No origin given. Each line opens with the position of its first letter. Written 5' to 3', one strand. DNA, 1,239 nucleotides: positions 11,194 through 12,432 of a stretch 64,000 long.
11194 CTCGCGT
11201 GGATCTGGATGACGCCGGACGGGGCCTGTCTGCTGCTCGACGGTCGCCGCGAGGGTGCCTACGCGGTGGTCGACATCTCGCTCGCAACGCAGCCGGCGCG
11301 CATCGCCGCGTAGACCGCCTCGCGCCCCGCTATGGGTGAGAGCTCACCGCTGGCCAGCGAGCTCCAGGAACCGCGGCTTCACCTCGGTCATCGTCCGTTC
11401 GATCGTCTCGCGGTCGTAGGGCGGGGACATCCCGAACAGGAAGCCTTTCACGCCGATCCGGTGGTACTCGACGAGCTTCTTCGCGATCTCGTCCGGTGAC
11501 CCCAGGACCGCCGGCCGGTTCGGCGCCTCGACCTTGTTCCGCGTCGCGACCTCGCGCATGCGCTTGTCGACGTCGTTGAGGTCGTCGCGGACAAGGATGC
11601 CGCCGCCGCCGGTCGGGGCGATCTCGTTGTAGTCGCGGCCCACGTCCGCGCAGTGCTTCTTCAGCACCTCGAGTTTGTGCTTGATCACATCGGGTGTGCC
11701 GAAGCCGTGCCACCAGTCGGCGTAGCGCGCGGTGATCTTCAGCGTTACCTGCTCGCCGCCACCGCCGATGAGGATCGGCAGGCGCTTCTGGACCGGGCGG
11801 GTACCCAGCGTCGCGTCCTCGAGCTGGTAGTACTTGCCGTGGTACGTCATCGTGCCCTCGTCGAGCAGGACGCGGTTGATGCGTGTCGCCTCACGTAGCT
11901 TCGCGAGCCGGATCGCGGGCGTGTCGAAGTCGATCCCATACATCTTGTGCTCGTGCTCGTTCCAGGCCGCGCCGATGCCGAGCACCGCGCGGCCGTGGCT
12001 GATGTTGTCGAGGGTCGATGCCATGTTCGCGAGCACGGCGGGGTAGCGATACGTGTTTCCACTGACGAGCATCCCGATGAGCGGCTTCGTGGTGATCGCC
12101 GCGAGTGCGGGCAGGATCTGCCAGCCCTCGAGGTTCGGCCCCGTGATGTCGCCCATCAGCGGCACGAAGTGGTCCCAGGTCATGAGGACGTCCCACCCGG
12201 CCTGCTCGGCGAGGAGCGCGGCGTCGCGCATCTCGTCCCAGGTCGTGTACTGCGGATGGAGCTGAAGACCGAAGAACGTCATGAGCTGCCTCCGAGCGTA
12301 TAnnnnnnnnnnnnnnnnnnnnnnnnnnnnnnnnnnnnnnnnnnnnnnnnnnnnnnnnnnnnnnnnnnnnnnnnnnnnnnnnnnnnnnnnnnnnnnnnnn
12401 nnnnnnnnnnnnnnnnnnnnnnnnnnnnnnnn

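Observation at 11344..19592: F420-centred enzyme cluster with a Cys/Thr proline-racemase-family dehydratase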

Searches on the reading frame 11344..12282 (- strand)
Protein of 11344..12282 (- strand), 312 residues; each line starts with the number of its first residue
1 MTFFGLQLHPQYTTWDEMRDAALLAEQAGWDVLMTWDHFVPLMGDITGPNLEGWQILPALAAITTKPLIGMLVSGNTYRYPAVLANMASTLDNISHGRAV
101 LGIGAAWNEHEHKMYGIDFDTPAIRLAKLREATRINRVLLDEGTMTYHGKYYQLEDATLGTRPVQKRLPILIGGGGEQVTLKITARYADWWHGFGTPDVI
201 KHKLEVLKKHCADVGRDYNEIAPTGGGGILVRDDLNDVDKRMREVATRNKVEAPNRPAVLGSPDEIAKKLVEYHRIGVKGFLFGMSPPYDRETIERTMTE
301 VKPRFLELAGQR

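Call 6: search_protein_families(library=pfam, proteins=[window:11344-12282:-])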
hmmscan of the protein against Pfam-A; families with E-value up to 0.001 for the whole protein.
window:11344-12282:- (312 aa): 1 family
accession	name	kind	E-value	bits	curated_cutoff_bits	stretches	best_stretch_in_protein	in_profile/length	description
PF00296.26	Bac_luciferase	-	8.6e-45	153.9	27.9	1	8-244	13-243/314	Luciferase-like monooxygenase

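Call 7: search_protein_families(library=ncbifam, proteins=[window:11344-12282:-])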
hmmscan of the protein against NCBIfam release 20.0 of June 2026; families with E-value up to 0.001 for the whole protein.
window:11344-12282:- (312 aa): 26 families (the best 25 are shown)
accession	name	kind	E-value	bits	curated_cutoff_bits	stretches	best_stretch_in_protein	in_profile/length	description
TIGR03560.1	F420_Rv1855c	subfamily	7.4e-69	232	231.4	1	8-222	6-223/227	TIGR03560 family F420-dependent LLM class oxidoreductase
TIGR03856.1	F420_MSMEG_2906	subfamily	9.8e-60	202.2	243.7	1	5-222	4-205/249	LLM class F420-dependent oxidoreductase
TIGR03619.1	F420_Rv2161c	subfamily_domain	9.5e-34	117.1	166.9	1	20-282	2-244/247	TIGR03619 family F420-dependent LLM class oxidoreductase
TIGR03621.1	F420_MSMEG_2516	subfamily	9.7e-34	116.8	213.15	1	4-189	3-171/295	TIGR03621 family F420-dependent LLM class oxidoreductase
TIGR04021.1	LLM_DMSO2_sfnG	equivalog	2.9e-26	92.7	382.95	1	11-253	21-260/350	dimethylsulfone monooxygenase SfnG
TIGR03557.1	F420_G6P_family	subfamily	9.7e-26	90.6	210.4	1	13-191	10-185/316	TIGR03557 family F420-dependent LLM class oxidoreductase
NF002619.0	PRK02271.1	equivalog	1.3e-22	80.6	276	1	4-221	3-205/329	5,10-methylenetetrahydromethanopterin reductase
TIGR03565.1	alk_sulf_monoox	equivalog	1.2e-21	77.2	518.2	1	53-217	55-218/346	FMNH2-dependent alkanesulfonate monooxygenase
TIGR03555.1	F420_mer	equivalog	1.5e-21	77.2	348.7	1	4-222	1-205/325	5,10-methylenetetrahydromethanopterin reductase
NF001939.1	PRK00719.1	subfamily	2.8e-21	75.7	510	1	53-217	55-218/373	alkanesulfonate monooxygenase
TIGR03612.1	RutA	equivalog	1.1e-18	67.9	498.3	1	10-219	21-236/355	pyrimidine utilization protein A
TIGR04024.1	F420_NP1902A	hypoth_equivalog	1.4e-17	63.4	345.4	1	13-221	12-207/330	TIGR04024 family LLM class F420-dependent oxidoreductase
TIGR03571.1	lucif_BA3436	subfamily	2.2e-17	63.3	303.9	1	16-206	31-220/304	TIGR03571 family LLM class oxidoreductase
TIGR03885.1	flavin_revert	hypoth_equivalog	1.4e-16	60.6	398.7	1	18-208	15-196/315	TIGR03885 family FMN-dependent LLM class oxidoreductase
TIGR03559.1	F420_Rv3520c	subfamily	4.6e-16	58.8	335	1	56-243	43-240/325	LLM class F420-dependent oxidoreductase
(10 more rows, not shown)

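Call 18: search_solved_structures(query=window:11344-12282:-, max_evalue=0.00001)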
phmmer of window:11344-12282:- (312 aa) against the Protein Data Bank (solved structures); distinct sequences matched with E-value up to 0.00001: 20.
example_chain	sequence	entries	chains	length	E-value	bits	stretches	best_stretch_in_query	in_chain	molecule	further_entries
3rao_A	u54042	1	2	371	5.6e-25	91.5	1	14-210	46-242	Putative Luciferase-like Monooxygenase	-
8vw6_A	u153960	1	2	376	4.5e-17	65.6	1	13-214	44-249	Alkanesulfonate monooxygenase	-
8qq8_A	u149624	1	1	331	3.6e-15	59.3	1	52-225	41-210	5,10-methylenetetrahydromethanopterin reductase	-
8qpm_A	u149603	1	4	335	3.8e-15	59.2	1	53-225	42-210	5,10-methylenetetrahydromethanopterin reductase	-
8qpl_A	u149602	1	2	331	4e-15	59.2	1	53-225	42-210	5,10-methylenetetrahydromethanopterin reductase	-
9hav_A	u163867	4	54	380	6e-14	55.3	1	22-207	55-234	Luciferase family protein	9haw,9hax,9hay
7jv3_A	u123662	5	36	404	5.8e-12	48.8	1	52-216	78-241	Alkanesulfonate monooxygenase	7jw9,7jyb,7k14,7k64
1rhc_A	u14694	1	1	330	1.6e-11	47.3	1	11-202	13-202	F420-dependent alcohol dehydrogenase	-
1m41_A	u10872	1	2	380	1.7e-11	47.3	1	53-216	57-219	FMNH2-dependent alkanesulfonate monooxygenase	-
1nqk_A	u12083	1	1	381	1.7e-11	47.2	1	53-216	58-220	Alkanesulfonate monooxygenase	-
6sgg_AAA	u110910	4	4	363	1.9e-11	47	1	46-218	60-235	Pyrimidine monooxygenase RutA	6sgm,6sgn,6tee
6sgl_AAA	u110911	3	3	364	1.9e-11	47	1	46-218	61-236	Pyrimidine monooxygenase RutA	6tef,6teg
5wan_A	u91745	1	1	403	2.3e-11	46.8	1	46-218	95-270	Pyrimidine monooxygenase RutA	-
8t0u_A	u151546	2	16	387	9.3e-11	44.8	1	12-208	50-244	FMNH(2)-dependent dimethylsulfone monooxygenase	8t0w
3b4y_A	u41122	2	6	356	1.2e-10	44.5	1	17-188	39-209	PROBABLE F420-DEPENDENT GLUCOSE-6-PHOSPHATE DEHYDROGENASE FGD1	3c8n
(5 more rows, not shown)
